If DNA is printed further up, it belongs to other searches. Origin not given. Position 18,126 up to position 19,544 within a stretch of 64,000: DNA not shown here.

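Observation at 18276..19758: Two-gene ORFan unit (110 aa + 372 aa) between capsid module and lysis module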

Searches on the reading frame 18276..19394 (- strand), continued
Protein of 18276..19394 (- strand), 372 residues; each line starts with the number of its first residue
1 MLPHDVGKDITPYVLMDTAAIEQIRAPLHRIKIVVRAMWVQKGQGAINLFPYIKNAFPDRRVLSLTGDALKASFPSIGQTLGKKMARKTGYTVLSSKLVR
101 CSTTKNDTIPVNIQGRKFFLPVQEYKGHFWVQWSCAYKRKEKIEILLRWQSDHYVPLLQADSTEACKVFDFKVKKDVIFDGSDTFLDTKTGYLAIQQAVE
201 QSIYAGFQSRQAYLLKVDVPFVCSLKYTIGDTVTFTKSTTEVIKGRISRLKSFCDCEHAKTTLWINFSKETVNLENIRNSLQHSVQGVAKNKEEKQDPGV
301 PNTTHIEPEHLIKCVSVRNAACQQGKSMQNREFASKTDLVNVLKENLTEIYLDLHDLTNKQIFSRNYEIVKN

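Call 37: find_related_loci(query=A3, collection=viral_contigs, flank=10000)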
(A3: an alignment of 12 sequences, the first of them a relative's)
Query A3 (561 aa) in viral_contigs; peptide patterns used: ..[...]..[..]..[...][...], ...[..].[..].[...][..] (x = any residue, [..] = any of these).
118 stretches matched a pattern; 4 encode a relative of the query (tblastn E <= 1e-3); 4 distinct loci.
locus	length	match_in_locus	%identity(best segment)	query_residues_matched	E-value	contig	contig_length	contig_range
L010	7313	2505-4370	31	17-561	1e-76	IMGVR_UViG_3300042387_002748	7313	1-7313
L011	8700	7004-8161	33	24-430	6e-56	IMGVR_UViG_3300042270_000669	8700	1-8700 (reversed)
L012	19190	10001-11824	27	37-552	3e-18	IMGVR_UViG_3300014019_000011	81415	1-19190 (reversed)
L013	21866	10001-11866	27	14-552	2e-14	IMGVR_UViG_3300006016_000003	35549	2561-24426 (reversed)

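Call 40: search_protein_families(library=phrogs, proteins=[L013:5898-9422:+, L013:9355-9951:+, L013:9953-11905:+, L013:11880-12287:+, L013:12318-13547:+, L013:14037-15872:+, L013:3726-4496:+, L013:447-2387:+, L013:5247-5888:+, L013:3209-3703:+], max_evalue=0.001)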
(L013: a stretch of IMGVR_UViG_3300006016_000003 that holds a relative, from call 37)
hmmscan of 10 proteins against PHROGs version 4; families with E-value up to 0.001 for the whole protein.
L013:5898-9422:+ (1174 aa): 7 families
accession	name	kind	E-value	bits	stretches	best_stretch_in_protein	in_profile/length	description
phrog_8125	-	tail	2.9e-13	50.7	1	553-995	71-464/578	tail length tape measure protein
phrog_8462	-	tail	2.7e-12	47.2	1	545-998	41-407/672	tail length tape measure protein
phrog_13338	-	unknown function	2.4e-11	43.6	1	553-763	40-246/903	-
phrog_9388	-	unknown function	2.9e-11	43.8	1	551-795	35-268/615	-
phrog_2854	-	tail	4.5e-07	30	1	686-817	187-297/855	tail length tape measure protein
phrog_9483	-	tail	1.5e-06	28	1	556-788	45-269/657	tail length tape measure protein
phrog_1272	-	tail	7.5e-05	21.6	1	839-1052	606-798/1606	tail length tape measure protein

L013:9355-9951:+ (198 aa): 0 families

L013:9953-11905:+ (650 aa): 0 families

L013:11880-12287:+ (135 aa): 0 families

L013:12318-13547:+ (409 aa): 0 families

L013:14037-15872:+ (611 aa): 1 family
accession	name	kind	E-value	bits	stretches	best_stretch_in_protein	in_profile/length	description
phrog_1745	-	other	4.7e-93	313.7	1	152-610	90-541/542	DNA transfer protein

L013:3726-4496:+ (256 aa): 1 family
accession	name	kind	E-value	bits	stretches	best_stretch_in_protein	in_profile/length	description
phrog_807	-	tail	1.4e-30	107.7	1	17-238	15-242/256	major tail protein with Ig-like domain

L013:447-2387:+ (646 aa): 8 families
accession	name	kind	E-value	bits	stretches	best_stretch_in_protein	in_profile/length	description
phrog_4523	-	head and packaging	2.5e-174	582.6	1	5-634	7-632/644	major head and protease protein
phrog_133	-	head and packaging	2.7e-75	255.3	1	217-643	233-665/668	head maturation protease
phrog_617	-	head and packaging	8.3e-27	95.3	1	52-358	47-310/626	major head protein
phrog_29592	-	unknown function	1.1e-15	58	1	355-613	586-852/893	-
phrog_26519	-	unknown function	2.8e-13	51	1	461-633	3-180/192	-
phrog_371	-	head and packaging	4.7e-12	46.8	2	512-576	236-299/303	major head protein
phrog_80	-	head and packaging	6.3e-09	36.6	1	69-275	274-441/607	head maturation protease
phrog_11321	-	unknown function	8.6e-07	29.7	1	71-286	34-261/327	-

L013:5247-5888:+ (213 aa): 1 family
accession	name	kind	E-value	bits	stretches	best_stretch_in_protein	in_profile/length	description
phrog_6367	-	unknown function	1.5e-11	45.7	1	22-136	15-127/217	-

L013:3209-3703:+ (164 aa): 1 family
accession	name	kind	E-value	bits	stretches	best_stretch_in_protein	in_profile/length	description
phrog_8150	-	unknown function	0.0007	21.2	1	13-109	3-95/146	-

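Call 48: find_related_loci(query=A4, collection=genome_contigs, flank=10000)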
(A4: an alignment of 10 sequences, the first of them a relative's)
Query A4 (494 aa) in genome_contigs; peptide patterns used: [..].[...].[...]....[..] (x = any residue, [..] = any of these).
39 stretches matched a pattern; 2 encode a relative of the query (tblastn E <= 1e-3); 2 distinct loci.
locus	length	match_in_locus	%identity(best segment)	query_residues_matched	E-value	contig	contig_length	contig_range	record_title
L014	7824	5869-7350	100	1-494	0e+0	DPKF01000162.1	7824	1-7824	MAG TPA_asm: Holosporales bacterium isolate UBA11393 contig_80326, whole genome shotgun sequence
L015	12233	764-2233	66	1-490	0e+0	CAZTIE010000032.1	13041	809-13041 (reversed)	MAG TPA_asm: uncultured Verrucomicrobiales bacterium isolate SRP118108_co5_409 genome assembly, contig: NODE_4912_length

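Call 52: search_protein_families(library=pfam, proteins=[L011:1-1182:+, L011:1192-1743:+, L011:1748-2851:+, L011:2851-3366:+, L011:3706-4092:+, L011:4174-4689:+, L011:5162-5848:+, L011:5877-6812:-, L010:1-1200:+, L010:5128-6351:+], max_evalue=0.01)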
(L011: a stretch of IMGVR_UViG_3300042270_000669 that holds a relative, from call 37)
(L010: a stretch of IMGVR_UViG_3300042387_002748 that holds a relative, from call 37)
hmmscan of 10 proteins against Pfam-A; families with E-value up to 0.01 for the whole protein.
L011:1-1182:+ (393 aa): 1 family
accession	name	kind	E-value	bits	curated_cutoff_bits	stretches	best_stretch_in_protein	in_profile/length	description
PF04860.17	Phage_portal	-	1.4e-83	281.2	39.1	1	52-381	3-320/321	Phage portal protein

L011:1192-1743:+ (183 aa): 1 family
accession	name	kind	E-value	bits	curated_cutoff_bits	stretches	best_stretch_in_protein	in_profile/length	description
PF04586.22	Peptidase_S78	-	1.5e-35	123.2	21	1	13-154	7-156/165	Caudovirus prohead serine protease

L011:1748-2851:+ (367 aa): 1 family
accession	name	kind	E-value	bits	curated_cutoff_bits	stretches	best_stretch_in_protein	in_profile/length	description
PF05065.19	Phage_capsid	-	1.1e-83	281.4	24.2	1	87-363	1-280/280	Phage capsid family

L011:2851-3366:+ (171 aa): 1 family
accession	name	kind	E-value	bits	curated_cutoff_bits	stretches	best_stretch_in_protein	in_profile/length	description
PF05135.19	Phage_connect_1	-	1.4e-10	41.9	21.2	1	13-85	2-66/101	Phage gp6-like head-tail connector protein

L011:3706-4092:+ (128 aa): 1 family
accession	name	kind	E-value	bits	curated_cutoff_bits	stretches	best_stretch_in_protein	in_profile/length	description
PF17809.6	UPA_2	-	0.0082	16.4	22.7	0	57-119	18-79/131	UPA domain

L011:4174-4689:+ (171 aa): 0 families

L011:5162-5848:+ (228 aa): 0 families

L011:5877-6812:- (311 aa): 1 family
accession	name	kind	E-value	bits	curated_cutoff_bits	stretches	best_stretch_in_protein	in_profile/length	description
PF00892.27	EamA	-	2.5e-24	86.5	28.2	2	32-162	3-134/135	EamA-like transporter family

L010:1-1200:+ (399 aa): 1 family
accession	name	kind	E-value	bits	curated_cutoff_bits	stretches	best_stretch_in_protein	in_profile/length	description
PF04860.17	Phage_portal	-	2.8e-85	286.8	39.1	1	57-392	2-319/321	Phage portal protein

L010:5128-6351:+ (407 aa): 2 families
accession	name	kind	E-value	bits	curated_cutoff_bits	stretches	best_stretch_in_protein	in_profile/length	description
PF05065.19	Phage_capsid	-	7.9e-84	281.8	24.2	1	125-405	1-280/280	Phage capsid family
PF21360.3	PylC-like_N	-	0.0071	16.9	27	0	119-172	36-89/96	PylC-like, N-terminal domain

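Call 53: list_cluster_members(proteins=[P0013, P0014, P0015, P0016, P0017, P0020, P0021, P0024, P0026, P0033])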
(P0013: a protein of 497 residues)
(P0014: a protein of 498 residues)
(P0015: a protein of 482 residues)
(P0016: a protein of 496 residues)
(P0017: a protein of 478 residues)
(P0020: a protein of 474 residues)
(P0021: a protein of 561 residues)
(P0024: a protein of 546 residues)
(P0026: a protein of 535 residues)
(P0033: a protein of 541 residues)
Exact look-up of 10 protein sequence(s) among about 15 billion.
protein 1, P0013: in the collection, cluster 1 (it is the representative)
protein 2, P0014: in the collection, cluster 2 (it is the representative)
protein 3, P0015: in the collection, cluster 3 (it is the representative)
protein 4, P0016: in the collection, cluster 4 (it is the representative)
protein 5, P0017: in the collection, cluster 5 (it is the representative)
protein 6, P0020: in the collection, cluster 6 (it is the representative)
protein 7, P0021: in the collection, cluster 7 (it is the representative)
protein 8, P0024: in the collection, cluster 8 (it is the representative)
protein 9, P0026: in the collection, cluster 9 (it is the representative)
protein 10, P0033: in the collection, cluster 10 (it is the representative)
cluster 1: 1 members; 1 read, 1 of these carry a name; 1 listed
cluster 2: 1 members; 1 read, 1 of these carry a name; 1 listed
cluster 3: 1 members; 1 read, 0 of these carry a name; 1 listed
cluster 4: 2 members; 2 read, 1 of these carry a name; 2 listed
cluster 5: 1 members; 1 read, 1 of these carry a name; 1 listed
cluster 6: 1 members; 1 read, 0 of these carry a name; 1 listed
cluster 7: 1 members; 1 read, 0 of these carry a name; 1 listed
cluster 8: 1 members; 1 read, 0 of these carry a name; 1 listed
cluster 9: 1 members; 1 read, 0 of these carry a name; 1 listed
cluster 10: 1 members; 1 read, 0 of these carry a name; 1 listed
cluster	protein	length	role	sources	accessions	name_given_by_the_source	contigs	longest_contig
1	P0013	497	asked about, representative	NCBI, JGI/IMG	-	hypothetical protein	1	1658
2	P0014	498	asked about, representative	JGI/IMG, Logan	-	hypothetical protein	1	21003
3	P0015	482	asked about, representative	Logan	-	-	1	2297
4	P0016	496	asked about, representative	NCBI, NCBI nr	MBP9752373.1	MAG: hypothetical protein KBD31_00985 [Proteobacteria bacterium] | hypothetical protein [Pseudomonadota bacterium]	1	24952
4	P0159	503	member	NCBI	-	-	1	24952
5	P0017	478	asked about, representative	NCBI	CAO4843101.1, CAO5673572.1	MAG: hypothetical protein CNLJKLNK_01149 [Holosporales bacterium]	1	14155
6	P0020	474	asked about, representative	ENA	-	-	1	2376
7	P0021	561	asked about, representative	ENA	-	-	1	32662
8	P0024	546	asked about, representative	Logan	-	-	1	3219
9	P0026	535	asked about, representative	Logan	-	-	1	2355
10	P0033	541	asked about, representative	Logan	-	-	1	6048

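Call 54: predict_structure(alignment_id=A2)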
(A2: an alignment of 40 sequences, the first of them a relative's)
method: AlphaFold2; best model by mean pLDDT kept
length: 494 residues; sequences in the alignment: 40
mean_pLDDT: 86.3   pTM: 0.75
mean pLDDT of the five models: 86.3, 86.0, 85.7, 85.2, 84.9
residues with pLDDT >= 90: 264; 70-90: 175; 50-70: 49; < 50: 6
segments of 3 or more residues with pLDDT < 50: 415-418
pLDDT, mean of each block of 10 residues (from residue 1): 82 73 94 95 87 92 91 93 68 76 77 88 87 94 92 94 92 93 91 91 71 93 75 89 92 91 91 82 74 93 89 91 90 94 94 93 93 95 94 73 71 56 78 91 92 89 92 85 83 57
secondary structure, 60 per line:
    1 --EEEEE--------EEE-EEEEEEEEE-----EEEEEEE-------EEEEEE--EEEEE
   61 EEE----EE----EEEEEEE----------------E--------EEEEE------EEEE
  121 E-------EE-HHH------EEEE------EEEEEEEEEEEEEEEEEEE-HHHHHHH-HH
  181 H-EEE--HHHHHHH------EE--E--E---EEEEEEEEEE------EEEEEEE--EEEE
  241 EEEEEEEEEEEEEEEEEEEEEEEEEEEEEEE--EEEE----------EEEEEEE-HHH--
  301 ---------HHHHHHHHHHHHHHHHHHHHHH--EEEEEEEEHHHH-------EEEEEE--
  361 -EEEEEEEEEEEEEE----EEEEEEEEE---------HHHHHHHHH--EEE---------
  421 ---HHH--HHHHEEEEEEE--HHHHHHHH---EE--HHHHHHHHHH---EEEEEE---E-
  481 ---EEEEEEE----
elements in order: E3-7 E16-18 E20-28 E34-40 E48-53 E56-63 E74-80 E106-110 E117-121 E141-144 E151-169 H171-177 E183-185 H188-194 E212-221 E228-234 E237-271 E274-277 E288-294 H310-331 E334-341 H342-345 E353-358 E362-375 E380-388 H398-406 E409-411 H429-432 E433-439 H442-449 H457-466 E470-475 E484-490

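Call 57: fold_search(model_id=the predicted structure, library=pdb)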
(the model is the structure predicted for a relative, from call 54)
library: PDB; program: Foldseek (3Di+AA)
matches with E <= 10: 507; with E <= 0.001: 45
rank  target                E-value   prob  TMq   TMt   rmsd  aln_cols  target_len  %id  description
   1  7aef_q                9.5e-08  1.00  0.37  0.32  11.1       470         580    8  Cryo-EM structure of an extracellular contractile injection system in marine bacterium Algoriphagus machipongonensis,  (released 2022-02-23)
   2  1wru                  1.7e-07  1.00  0.35  0.49   9.1       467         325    8  Structure of central hub elucidated by X-ray analysis of gene product 44; baseplate component of bacteriophage Mu (released 2005-09-20)
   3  7b5h_AJ               2.0e-07  1.00  0.37  0.32   9.8       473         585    8  Cryo-EM structure of the contractile injection system base plate from Anabaena PCC7120 (released 2022-02-23)
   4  6j0m_A                2.6e-07  1.00  0.27  0.25  35.7       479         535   10  Cryo-EM Structure of an Extracellular Contractile Injection System, PVC baseplate in extended state (reconstructed wit (released 2019-04-10)
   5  9qgm_8A               3.1e-07  1.00  0.37  0.35  19.2       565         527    7  Cryo-EM structure of the PlPVC1 central spike, 3-fold symmetrized (C3), in extended state (released 2025-10-29)
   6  8fqc_C1               4.6e-07  1.00  0.36  0.51  11.8       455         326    8  Structure of baseplate with receptor binding complex of Agrobacterium phage Milano (released 2024-01-31)
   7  9gtr_q                4.6e-07  1.00  0.36  0.29  18.5       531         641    7  Cryo-EM structure of a contractile injection system in Streptomyces coelicolor, the baseplate complex in extended stat (released 2025-06-18)
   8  8v3w_H                5.1e-07  1.00  0.34  0.30  31.0       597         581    8  CryoEM Structure of Diffocin - precontracted - Baseplate - focused refinement on triplex region (released 2024-08-28)
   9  3cdd_C                6.7e-07  1.00  0.34  0.48  14.9       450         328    8  Crystal structure of prophage MuSo2, 43 kDa tail protein from Shewanella oneidensis (released 2008-03-11)
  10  3d37_B                8.3e-07  1.00  0.31  0.45  29.6       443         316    7  The crystal structure of the tail protein from Neisseria meningitidis MC58 (released 2008-07-08)
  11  9ki1_G                8.3e-07  1.00  0.34  0.43  16.2       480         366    9  Baseplate structure of Escherichia phage Mu (released 2025-02-12)
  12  9rku_Af               1.2e-06  1.00  0.36  0.52  10.6       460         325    8  Agrobacterium phage 7-7-1 baseplate (released 2025-12-10)
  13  3gs9                  1.5e-06  1.00  0.33  0.46  13.5       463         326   10  Crystal structure of prophage tail protein gp18 (NP_465809.1) from Listeria monocytogenes EGD-e at 1.70 A resolution (released 2009-04-14)
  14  9f4a_BE               1.7e-06  1.00  0.29  0.36  35.9       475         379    9  Interface between baseplate cup and extended tail tube/sheath of Klebsiella phage KP1 variant vB_Kpn_Lilla1 (released 2025-05-14)
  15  3cdd_D                2.4e-06  1.00  0.34  0.47  10.5       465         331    6  Crystal structure of prophage MuSo2, 43 kDa tail protein from Shewanella oneidensis (released 2008-03-11)
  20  9m7n_A                5.5e-06  1.00  0.33  0.29  19.6       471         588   10  Cryo-EM structure of bacteriophage NF5 tail-associated lysin (released 2025-12-17)
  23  3cdd_B                1.1e-05  1.00  0.33  0.46   8.1       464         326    6  Crystal structure of prophage MuSo2, 43 kDa tail protein from Shewanella oneidensis (released 2008-03-11)
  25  3cdd_F                2.0e-05  1.00  0.32  0.45  14.8       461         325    5  Crystal structure of prophage MuSo2, 43 kDa tail protein from Shewanella oneidensis (released 2008-03-11)
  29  3cdd_A                3.5e-05  1.00  0.34  0.47   9.3       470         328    6  Crystal structure of prophage MuSo2, 43 kDa tail protein from Shewanella oneidensis (released 2008-03-11)
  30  3cdd_E                4.8e-05  1.00  0.34  0.48  14.3       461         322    7  Crystal structure of prophage MuSo2, 43 kDa tail protein from Shewanella oneidensis (released 2008-03-11)
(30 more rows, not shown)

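Call 58: fold_search(model_id=the predicted structure, library=viral)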
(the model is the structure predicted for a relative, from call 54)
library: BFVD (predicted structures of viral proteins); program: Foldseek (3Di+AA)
matches with E <= 10: 1103; with E <= 0.001: 293
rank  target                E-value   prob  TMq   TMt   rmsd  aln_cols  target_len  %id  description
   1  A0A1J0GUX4            1.1e-14  1.00  0.48  0.37   8.7       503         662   11  (no name in the UniProt tables at hand)
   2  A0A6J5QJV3            7.9e-12  1.00  0.40  0.44  17.2       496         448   11  Uncharacterized protein [uncultured Caudovirales phage]
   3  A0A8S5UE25            1.9e-11  1.00  0.35  0.31  20.6       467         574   10  Uncharacterized protein [Siphoviridae sp. ctGQT3]
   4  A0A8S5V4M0            3.4e-11  1.00  0.37  0.36  19.2       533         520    9  Uncharacterized protein [Siphoviridae sp. ct87j35]
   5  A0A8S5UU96            5.2e-11  1.00  0.38  0.32  19.5       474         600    8  Uncharacterized protein [Siphoviridae sp. ctGsX68]
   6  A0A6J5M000            9.5e-11  1.00  0.38  0.21  18.6       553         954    9  Uncharacterized protein [uncultured Caudovirales phage]
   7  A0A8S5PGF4            2.1e-10  1.00  0.33  0.28  19.3       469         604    7  Uncharacterized protein [Siphoviridae sp. ctsxw88]
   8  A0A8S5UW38            4.1e-10  1.00  0.37  0.41  19.4       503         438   11  Uncharacterized protein [Siphoviridae sp. ctgaU3]
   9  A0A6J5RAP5            5.7e-10  1.00  0.36  0.27  18.7       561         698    8  Uncharacterized protein [uncultured Caudovirales phage]
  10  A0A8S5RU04            9.3e-10  1.00  0.32  0.32  16.0       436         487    9  Tail protein [Siphoviridae sp. ctfHp48]
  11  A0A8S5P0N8            1.1e-09  1.00  0.35  0.32  20.7       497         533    9  Uncharacterized protein [Siphoviridae sp. ctiMP24]
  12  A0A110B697            2.3e-09  1.00  0.34  0.26  21.3       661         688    7  (no name in the UniProt tables at hand)
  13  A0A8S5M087            3.4e-09  1.00  0.31  0.28  19.1       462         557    6  Uncharacterized protein [Siphoviridae sp. ctuvC1]
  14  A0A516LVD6            4.0e-09  1.00  0.36  0.24  26.9       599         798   10  (no name in the UniProt tables at hand)
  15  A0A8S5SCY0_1          6.5e-09  1.00  0.34  0.23  14.7       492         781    8  Minor structural protein 4 [Myoviridae sp. ctfWc3]
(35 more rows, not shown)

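Call 71: find_encoding_contigs(protein=P0017, flank=10000, max_places=1)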
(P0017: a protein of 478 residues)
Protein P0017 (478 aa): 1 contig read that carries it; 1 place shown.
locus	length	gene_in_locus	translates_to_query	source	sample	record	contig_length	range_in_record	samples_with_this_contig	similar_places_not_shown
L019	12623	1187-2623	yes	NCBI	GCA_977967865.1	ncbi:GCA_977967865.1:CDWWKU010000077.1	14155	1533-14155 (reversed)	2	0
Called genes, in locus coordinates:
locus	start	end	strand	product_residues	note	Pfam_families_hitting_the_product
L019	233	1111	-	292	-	PF00892:EamA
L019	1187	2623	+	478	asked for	-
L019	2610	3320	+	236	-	-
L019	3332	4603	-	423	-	PF07992:Pyr_redox_2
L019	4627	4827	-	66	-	PF11127:YgaP-like_TM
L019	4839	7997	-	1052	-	PF00873:ACR_tran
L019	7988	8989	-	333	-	PF25917:BSH_RND, PF25973:BSH_CzcB (faint), PF25984:BSH_YknX (faint), PF25893:HH_CzcB (weak)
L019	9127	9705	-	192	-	PF01386:Ribosomal_L25p, PF14693:Ribosomal_TL5_C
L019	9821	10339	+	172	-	-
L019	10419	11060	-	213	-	PF03193:RsgA_GTPase (weak), PF00009:GTP_EFTU (faint), PF01926:MMR_HSR1, PF02421:FeoB_N (weak)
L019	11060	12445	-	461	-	PF00005:ABC_tran (faint), PF00350:Dynamin_N (faint), PF01926:MMR_HSR1, PF02421:FeoB_N, PF00009:GTP_EFTU, PF01926:MMR_HSR1, PF02421:FeoB_N, PF14714:KH_dom-like, +2 more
